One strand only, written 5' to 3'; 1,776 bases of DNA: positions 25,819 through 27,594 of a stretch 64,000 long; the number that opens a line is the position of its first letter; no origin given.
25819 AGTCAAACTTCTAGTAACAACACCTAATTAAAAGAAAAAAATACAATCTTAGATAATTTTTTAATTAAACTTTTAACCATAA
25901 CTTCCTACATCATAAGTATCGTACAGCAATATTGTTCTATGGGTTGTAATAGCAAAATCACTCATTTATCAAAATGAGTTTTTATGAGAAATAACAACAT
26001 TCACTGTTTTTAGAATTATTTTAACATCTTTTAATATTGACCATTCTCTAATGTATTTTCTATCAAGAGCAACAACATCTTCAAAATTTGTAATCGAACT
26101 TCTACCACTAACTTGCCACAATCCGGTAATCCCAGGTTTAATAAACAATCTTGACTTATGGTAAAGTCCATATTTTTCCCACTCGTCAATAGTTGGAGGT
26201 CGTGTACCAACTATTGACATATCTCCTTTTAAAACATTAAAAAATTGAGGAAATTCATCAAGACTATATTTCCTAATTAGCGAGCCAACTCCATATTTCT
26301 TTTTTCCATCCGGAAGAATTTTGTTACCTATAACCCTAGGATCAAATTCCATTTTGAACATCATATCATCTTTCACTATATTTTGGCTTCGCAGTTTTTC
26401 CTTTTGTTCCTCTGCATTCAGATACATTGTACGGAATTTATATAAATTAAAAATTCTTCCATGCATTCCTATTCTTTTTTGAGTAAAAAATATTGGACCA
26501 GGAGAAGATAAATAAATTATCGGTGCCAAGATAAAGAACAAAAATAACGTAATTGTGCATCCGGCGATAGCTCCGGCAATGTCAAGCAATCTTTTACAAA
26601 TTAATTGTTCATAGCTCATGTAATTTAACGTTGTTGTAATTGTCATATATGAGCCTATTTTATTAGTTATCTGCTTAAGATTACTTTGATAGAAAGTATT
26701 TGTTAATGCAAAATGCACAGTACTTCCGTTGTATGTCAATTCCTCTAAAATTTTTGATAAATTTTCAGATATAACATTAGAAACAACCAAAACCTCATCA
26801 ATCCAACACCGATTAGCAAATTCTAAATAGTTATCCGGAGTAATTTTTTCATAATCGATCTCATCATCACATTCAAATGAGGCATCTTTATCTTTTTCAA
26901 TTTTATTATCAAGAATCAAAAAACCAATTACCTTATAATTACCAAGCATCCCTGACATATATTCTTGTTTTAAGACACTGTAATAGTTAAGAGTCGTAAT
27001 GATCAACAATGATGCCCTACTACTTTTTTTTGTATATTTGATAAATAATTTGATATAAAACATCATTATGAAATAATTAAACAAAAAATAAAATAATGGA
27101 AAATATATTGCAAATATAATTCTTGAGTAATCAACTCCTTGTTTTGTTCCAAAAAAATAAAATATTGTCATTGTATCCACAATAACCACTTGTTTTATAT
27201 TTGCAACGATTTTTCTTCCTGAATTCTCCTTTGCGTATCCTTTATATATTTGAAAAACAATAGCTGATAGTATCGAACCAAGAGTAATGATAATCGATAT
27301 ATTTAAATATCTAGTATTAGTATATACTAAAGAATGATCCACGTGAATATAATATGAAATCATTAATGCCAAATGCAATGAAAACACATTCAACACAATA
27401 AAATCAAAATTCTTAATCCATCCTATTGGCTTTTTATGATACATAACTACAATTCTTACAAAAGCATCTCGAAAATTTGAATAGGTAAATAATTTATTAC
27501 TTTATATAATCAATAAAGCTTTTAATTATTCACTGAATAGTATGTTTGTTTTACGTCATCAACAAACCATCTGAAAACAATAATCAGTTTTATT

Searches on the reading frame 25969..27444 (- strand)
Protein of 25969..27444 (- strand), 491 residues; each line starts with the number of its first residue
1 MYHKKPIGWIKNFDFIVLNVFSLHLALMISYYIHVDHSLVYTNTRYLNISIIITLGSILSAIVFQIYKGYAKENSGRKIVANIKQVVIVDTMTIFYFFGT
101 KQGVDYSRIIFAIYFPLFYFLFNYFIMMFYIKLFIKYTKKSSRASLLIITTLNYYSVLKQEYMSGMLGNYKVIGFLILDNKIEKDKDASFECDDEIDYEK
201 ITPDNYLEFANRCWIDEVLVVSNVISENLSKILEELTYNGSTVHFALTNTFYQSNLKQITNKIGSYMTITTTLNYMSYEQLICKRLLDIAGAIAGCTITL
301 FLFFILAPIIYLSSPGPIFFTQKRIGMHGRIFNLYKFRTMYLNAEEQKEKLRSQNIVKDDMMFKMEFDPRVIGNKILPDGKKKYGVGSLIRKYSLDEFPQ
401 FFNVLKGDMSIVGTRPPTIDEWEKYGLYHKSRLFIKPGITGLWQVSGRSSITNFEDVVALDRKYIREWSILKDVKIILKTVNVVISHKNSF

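Call 61: search_protein_families(library=pfam, proteins=[window:25969-27444:-], max_evalue=0.001)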
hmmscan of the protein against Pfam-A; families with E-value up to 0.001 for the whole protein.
window:25969-27444:- (491 aa): 1 family
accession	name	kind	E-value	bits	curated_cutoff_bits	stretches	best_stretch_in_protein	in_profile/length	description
PF02397.22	Bac_transf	-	1.6e-58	197.6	27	1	284-485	1-178/179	Bacterial sugar transferase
